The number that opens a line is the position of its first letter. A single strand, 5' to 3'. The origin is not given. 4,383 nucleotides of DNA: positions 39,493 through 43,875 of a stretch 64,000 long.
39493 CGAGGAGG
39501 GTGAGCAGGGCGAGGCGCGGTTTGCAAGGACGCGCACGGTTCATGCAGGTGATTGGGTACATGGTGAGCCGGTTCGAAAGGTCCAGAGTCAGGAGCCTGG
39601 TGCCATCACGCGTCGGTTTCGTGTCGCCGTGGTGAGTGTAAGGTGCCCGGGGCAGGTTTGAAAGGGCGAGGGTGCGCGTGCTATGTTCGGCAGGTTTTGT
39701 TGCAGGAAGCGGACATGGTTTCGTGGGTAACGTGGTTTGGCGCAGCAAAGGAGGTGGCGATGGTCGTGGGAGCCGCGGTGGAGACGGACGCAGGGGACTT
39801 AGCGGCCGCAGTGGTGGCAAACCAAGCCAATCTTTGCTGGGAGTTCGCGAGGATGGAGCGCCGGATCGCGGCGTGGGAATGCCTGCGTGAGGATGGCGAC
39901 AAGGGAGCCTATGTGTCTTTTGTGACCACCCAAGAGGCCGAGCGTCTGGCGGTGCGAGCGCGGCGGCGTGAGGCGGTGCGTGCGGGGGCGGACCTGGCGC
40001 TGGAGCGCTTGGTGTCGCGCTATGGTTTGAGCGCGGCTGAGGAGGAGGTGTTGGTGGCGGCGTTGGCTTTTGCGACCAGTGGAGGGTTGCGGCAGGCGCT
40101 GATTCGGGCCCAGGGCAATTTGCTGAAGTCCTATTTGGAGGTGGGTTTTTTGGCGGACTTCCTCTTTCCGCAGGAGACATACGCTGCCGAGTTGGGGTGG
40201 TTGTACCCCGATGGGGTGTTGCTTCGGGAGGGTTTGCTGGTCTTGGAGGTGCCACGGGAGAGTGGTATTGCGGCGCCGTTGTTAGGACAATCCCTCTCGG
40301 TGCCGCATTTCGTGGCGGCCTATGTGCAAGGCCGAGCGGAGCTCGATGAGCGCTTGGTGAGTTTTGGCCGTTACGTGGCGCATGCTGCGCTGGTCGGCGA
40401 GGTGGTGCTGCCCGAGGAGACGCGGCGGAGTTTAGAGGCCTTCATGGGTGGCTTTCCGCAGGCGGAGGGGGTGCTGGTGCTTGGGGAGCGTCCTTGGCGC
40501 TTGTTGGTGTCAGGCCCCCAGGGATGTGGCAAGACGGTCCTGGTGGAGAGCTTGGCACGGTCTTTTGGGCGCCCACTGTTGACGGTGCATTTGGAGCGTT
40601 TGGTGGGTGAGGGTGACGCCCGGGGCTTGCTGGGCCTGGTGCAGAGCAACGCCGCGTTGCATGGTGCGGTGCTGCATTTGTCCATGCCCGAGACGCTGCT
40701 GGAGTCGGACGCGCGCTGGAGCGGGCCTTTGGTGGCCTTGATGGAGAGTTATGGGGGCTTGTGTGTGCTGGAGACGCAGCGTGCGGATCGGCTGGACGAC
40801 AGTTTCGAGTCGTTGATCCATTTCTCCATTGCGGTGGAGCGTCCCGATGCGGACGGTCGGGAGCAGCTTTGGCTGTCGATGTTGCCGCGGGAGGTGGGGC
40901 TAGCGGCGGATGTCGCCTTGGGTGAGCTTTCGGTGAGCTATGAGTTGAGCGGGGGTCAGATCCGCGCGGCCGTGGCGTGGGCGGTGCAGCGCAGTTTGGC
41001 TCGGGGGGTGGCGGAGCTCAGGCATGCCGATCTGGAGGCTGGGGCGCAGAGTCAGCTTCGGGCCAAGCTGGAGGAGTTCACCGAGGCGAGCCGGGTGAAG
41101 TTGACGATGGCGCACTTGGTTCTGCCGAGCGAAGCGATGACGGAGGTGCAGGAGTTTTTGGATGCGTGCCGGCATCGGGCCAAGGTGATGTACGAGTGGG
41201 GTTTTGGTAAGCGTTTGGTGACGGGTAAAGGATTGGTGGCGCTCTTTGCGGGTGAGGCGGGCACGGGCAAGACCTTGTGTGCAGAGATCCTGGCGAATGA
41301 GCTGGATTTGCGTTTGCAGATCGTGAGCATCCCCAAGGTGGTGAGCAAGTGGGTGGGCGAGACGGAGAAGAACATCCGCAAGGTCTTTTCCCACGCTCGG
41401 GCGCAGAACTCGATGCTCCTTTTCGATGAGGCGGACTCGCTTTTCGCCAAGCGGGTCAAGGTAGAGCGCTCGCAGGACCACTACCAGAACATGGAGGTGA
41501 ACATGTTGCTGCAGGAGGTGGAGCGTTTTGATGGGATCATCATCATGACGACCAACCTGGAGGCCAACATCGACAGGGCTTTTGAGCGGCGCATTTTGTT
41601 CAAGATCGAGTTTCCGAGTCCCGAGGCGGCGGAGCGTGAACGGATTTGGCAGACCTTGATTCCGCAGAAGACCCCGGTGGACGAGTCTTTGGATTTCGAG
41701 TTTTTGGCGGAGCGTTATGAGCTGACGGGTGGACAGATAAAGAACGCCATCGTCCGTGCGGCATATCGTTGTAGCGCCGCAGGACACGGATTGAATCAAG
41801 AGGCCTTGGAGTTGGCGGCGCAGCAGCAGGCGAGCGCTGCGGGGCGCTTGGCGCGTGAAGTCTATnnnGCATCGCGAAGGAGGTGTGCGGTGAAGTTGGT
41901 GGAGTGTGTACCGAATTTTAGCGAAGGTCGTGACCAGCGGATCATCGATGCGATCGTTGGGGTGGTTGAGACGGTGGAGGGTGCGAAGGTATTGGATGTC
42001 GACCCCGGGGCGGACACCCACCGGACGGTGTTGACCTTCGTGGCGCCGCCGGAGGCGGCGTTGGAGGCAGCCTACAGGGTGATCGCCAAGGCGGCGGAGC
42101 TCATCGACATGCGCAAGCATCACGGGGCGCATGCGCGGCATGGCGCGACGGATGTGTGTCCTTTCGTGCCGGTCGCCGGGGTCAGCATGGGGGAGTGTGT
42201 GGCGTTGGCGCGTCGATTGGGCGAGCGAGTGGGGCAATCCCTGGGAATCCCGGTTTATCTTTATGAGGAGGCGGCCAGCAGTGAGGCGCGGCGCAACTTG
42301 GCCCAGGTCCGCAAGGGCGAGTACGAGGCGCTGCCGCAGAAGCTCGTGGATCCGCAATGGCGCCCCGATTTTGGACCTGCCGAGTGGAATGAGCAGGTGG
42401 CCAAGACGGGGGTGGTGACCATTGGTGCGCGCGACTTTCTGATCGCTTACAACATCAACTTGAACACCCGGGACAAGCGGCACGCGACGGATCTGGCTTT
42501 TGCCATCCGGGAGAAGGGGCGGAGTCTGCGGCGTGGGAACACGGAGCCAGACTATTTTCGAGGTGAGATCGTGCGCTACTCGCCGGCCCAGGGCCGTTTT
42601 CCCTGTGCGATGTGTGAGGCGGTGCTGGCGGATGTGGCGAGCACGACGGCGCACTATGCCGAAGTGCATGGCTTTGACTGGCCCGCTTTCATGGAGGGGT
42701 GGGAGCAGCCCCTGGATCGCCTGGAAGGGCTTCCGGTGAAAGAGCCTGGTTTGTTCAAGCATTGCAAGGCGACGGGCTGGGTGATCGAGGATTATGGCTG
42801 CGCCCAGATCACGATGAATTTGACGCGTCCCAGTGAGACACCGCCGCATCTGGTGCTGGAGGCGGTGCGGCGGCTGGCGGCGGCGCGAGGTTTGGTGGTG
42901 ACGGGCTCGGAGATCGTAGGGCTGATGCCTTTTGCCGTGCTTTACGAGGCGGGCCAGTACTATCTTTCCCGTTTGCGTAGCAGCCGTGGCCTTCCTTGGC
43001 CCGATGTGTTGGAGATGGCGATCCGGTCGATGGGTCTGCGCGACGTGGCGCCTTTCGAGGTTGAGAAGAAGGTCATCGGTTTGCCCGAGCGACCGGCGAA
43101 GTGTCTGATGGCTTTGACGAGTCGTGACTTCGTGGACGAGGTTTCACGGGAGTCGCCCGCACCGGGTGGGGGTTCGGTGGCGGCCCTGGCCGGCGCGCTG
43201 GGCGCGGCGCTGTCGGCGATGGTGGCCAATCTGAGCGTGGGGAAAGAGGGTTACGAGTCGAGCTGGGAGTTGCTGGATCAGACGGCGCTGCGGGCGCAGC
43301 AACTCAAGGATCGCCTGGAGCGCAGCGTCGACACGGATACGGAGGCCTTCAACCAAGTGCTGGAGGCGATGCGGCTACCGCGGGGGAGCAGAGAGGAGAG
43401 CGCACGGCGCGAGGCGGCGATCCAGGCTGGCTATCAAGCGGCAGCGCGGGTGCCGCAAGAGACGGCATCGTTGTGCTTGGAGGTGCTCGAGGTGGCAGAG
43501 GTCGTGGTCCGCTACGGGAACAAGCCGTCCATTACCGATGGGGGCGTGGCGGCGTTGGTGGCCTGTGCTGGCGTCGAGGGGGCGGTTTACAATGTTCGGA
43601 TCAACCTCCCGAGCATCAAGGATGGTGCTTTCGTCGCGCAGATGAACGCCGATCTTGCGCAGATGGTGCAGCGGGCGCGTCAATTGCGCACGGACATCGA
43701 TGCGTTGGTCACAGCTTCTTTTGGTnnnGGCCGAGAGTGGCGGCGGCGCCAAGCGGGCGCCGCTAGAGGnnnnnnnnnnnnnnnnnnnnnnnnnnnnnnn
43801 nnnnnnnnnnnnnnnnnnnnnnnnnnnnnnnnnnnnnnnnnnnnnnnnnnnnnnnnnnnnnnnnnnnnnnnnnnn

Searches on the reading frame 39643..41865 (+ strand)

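Call 41: search_protein_families(library=pfam, proteins=[window:39643-41865:+], max_evalue=0.0001)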
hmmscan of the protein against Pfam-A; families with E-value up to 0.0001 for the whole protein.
window:39643-41865:+ (741 aa): 7 families
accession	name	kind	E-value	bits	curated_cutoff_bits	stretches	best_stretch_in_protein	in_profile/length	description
PF00004.35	AAA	-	2e-35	122.5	21.2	2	534-658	2-130/131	ATPase family associated with various cellular activities (AAA)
PF22977.2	WHD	-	1.1e-13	51.8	27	1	100-241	77-220/221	Winged helix domain, variant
PF07728.20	AAA_5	-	1.5e-06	28.7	22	0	287-320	2-36/139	AAA domain (dynein-related subfamily)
PF13401.12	AAA_22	-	3.7e-06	27.7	27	0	533-557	8-32/130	AAA domain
PF13191.12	AAA_16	-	4.3e-06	27.8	32.6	0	287-311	27-51/167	AAA ATPase domain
PF00910.28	RNA_helicase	-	3.2e-05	24.8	21.5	0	288-312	2-26/105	RNA helicase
PF05496.18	RuvB_N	-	5.8e-05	23.3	27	0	534-567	37-70/159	Holliday junction DNA helicase RuvB P-loop domain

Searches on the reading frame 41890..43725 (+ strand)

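Call 41: search_protein_families(library=pfam, proteins=[window:41890-43725:+], max_evalue=0.0001)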
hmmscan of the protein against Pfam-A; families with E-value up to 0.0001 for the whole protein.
window:41890-43725:+ (612 aa): 3 families
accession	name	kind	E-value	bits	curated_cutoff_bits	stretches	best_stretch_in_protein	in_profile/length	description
PF07837.17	FTCD_N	-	6.5e-68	228.4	27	1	3-181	1-176/176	Formiminotransferase domain, N-terminal subdomain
PF04961.17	FTCD_C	-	3.5e-63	213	24.5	1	412-590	3-181/182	Formiminotransferase-cyclodeaminase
PF02971.19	FTCD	-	1.6e-41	142.1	24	1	183-396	1-143/145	Formiminotransferase domain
